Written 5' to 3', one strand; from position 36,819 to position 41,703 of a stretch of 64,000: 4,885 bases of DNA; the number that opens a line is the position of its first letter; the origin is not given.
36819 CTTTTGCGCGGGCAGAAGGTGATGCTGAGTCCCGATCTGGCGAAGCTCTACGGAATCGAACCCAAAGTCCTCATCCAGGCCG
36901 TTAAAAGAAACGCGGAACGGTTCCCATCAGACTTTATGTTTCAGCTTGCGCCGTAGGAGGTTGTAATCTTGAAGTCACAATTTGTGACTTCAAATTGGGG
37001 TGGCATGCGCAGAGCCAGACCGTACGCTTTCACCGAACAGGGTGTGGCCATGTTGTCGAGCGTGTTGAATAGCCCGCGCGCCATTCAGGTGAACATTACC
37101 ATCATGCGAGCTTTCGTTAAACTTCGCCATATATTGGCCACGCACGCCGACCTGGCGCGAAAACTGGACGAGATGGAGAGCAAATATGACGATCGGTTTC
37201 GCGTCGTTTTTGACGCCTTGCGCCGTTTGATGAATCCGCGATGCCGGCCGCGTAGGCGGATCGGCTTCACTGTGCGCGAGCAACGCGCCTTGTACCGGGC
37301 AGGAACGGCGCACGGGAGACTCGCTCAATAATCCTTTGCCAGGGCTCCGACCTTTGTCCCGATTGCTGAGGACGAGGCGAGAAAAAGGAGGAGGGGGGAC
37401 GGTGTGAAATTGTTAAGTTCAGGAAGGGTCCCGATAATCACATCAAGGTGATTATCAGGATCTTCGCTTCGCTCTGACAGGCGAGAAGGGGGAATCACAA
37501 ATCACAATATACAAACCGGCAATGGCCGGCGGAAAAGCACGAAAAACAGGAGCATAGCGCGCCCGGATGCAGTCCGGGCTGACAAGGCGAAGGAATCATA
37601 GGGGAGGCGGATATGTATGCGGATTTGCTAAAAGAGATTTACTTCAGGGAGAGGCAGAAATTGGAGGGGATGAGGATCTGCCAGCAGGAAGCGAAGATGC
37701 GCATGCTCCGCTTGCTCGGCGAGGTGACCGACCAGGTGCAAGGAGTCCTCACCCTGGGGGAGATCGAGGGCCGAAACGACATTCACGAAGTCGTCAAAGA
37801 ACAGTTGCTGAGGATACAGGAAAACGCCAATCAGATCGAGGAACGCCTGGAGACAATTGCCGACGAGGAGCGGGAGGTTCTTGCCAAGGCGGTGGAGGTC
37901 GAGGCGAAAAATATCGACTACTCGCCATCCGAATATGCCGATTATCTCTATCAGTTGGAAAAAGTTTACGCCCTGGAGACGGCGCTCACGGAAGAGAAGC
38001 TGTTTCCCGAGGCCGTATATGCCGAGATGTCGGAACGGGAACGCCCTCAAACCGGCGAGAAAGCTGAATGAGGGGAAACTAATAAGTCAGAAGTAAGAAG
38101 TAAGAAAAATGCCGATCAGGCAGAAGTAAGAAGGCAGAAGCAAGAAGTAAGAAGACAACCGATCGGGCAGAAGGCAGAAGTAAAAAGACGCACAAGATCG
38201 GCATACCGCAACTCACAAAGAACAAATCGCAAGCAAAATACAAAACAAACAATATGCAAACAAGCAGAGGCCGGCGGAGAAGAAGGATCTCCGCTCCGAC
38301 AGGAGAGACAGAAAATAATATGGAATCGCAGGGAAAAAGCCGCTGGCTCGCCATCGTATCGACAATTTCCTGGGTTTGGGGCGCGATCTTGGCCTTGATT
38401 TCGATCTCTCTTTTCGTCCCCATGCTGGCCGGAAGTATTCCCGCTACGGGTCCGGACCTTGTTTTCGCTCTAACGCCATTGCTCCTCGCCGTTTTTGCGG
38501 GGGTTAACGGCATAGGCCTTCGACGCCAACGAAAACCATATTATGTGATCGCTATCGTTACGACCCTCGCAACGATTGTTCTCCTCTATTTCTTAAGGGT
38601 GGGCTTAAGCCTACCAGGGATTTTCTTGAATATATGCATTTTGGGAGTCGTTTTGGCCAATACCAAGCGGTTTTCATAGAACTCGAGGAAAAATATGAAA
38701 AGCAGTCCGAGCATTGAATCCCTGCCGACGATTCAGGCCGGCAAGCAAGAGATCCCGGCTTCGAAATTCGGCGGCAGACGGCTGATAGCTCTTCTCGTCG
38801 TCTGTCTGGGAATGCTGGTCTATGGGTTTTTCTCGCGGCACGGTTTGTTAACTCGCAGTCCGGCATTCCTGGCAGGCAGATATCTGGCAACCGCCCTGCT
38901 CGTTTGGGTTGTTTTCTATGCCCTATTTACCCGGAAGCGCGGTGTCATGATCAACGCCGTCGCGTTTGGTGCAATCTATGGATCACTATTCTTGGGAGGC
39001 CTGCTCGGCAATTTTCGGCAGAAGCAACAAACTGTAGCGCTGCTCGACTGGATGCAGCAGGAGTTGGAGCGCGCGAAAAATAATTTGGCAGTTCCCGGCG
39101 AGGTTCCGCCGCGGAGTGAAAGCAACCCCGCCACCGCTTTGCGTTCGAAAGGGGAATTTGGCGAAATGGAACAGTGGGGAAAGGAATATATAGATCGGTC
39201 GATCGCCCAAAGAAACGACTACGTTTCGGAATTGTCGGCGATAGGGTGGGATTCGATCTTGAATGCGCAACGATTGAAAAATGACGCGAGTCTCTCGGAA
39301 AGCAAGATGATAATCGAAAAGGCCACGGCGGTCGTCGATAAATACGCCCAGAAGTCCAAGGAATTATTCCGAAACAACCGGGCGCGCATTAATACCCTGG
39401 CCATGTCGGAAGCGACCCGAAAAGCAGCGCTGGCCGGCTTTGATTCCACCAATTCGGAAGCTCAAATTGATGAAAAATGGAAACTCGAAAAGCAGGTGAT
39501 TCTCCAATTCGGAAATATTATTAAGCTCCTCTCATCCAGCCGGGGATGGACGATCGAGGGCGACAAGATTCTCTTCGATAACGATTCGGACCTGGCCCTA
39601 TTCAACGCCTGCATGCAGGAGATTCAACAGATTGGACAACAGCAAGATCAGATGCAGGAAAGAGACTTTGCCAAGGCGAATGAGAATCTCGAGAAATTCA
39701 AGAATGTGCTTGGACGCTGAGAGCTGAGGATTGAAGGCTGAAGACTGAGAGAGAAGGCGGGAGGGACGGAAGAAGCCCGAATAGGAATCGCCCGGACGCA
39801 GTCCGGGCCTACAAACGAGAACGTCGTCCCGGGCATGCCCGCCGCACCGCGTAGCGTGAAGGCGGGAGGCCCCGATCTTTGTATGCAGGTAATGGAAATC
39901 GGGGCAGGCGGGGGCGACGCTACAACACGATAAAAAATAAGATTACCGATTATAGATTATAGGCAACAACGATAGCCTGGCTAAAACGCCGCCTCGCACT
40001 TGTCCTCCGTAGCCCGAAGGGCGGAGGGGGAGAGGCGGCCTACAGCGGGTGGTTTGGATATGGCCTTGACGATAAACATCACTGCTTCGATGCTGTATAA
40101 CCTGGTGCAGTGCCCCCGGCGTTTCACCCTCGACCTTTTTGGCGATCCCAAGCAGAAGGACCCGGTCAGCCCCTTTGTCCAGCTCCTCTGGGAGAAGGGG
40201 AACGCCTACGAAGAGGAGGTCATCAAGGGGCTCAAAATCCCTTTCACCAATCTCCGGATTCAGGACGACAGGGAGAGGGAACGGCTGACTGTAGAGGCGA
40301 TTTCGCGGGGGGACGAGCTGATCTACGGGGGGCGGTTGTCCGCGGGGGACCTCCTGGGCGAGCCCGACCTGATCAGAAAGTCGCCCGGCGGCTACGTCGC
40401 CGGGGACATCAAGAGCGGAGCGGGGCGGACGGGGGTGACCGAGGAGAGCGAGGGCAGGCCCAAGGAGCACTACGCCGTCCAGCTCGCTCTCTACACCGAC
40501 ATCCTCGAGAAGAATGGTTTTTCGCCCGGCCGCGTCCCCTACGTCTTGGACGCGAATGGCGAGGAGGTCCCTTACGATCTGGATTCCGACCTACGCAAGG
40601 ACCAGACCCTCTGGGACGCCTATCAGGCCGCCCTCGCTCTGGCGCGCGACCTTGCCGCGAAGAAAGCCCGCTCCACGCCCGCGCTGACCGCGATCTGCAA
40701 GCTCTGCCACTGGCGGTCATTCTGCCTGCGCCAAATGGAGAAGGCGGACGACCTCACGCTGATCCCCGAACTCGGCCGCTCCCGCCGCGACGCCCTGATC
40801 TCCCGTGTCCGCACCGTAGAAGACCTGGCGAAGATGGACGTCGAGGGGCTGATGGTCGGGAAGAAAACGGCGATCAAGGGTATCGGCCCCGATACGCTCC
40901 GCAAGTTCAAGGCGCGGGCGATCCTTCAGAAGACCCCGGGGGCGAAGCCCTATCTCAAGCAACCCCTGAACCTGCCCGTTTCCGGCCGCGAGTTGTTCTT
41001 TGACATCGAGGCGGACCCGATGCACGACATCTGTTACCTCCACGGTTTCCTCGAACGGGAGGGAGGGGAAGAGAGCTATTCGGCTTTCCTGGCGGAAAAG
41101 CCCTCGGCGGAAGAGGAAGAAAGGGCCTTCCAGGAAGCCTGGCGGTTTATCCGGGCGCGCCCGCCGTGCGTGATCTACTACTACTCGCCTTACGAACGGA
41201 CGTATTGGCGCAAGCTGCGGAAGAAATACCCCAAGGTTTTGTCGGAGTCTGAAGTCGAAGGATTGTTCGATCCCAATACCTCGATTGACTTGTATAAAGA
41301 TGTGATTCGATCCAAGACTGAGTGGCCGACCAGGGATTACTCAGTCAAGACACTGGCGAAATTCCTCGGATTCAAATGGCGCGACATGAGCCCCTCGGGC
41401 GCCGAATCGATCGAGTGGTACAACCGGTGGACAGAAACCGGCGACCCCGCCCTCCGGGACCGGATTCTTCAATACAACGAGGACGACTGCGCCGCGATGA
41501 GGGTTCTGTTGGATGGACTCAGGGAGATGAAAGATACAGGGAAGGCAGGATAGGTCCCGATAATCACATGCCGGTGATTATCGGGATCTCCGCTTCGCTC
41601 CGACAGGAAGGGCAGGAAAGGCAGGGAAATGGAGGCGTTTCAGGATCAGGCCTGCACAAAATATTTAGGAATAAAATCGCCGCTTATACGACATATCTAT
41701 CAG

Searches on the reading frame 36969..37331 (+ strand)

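Call 58: search_protein_families(library=pfam, max_evalue=0.001, proteins=[window:36969-37331:+])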
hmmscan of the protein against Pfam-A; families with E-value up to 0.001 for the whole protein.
window:36969-37331:+ (120 aa): 1 family
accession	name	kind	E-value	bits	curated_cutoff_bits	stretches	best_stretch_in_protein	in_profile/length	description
PF10543.14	ORF6N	-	5.2e-07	30.3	27.8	1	1-32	55-86/86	ORF6N domain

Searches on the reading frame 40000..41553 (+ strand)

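Call 58: search_protein_families(library=pfam, max_evalue=0.001, proteins=[window:40000-41553:+])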
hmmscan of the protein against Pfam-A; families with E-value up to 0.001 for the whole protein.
window:40000-41553:+ (517 aa): 3 families
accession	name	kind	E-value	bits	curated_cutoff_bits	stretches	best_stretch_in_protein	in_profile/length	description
PF13482.12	RNase_H_2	-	2.8e-30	105.9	22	1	332-505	1-162/165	RNase_H superfamily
PF12705.13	PDDEXK_1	-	2e-07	31.6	22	1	99-242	113-246/247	PD-(D/E)XK nuclease superfamily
PF14520.12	HHH_5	-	0.00072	20.4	27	0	250-302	2-50/57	Helix-hairpin-helix domain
